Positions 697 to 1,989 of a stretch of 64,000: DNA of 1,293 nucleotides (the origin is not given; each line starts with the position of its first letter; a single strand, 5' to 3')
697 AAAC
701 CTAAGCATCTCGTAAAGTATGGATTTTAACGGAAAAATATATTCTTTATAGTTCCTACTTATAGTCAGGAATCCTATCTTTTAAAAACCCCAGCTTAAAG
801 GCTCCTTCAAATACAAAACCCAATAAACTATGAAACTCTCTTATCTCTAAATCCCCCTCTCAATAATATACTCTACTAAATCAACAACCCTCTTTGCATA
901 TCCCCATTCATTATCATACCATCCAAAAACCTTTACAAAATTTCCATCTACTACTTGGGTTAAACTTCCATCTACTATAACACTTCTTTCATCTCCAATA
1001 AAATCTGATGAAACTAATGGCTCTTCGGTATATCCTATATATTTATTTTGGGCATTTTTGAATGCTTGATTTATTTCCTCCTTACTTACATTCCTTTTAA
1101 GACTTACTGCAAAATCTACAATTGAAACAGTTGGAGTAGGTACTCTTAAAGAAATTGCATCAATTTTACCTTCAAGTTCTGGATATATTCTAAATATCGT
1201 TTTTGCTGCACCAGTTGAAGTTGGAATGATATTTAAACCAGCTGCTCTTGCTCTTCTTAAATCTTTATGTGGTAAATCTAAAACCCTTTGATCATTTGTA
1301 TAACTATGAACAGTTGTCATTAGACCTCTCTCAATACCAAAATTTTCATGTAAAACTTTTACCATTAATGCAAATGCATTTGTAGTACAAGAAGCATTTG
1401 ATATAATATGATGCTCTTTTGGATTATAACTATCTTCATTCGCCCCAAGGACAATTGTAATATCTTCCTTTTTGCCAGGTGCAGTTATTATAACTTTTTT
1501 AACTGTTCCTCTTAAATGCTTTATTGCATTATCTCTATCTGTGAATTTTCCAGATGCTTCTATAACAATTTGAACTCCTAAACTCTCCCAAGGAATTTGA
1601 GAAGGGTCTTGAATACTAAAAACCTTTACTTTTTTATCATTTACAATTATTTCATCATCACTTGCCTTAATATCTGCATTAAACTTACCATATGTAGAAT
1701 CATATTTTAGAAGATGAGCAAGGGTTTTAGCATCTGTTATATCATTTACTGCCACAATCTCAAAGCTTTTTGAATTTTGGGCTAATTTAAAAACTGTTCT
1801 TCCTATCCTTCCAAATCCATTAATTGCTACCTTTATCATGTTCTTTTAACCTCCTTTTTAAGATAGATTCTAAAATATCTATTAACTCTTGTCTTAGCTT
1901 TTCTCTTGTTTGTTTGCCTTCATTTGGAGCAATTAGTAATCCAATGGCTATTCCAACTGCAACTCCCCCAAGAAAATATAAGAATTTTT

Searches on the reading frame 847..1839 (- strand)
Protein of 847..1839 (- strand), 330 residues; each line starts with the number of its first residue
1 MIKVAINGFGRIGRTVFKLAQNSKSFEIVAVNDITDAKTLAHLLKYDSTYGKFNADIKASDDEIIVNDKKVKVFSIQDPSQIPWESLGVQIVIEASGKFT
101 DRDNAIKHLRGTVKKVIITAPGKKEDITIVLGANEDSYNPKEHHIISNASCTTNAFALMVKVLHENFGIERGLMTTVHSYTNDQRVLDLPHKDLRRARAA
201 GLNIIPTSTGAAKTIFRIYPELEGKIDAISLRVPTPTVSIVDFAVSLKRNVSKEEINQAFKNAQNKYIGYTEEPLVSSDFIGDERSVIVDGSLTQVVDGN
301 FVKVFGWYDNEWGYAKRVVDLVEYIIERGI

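Call 48: search_protein_families(library=pfam, proteins=[window:847-1839:-], max_evalue=0.0001)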
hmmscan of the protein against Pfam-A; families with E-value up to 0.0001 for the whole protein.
window:847-1839:- (330 aa): 3 families
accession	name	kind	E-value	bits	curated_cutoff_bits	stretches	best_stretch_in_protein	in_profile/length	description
PF02800.25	Gp_dh_C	-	1.3e-60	204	24.4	1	157-308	2-158/158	Glyceraldehyde 3-phosphate dehydrogenase, C-terminal domain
PF00044.30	Gp_dh_N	-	2e-39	134.4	31.7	1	2-101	1-100/101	Glyceraldehyde 3-phosphate dehydrogenase, NAD binding domain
PF01113.26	DapB_N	-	4.7e-05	23.9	25.6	0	2-45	1-45/124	Dihydrodipicolinate reductase, N-terminus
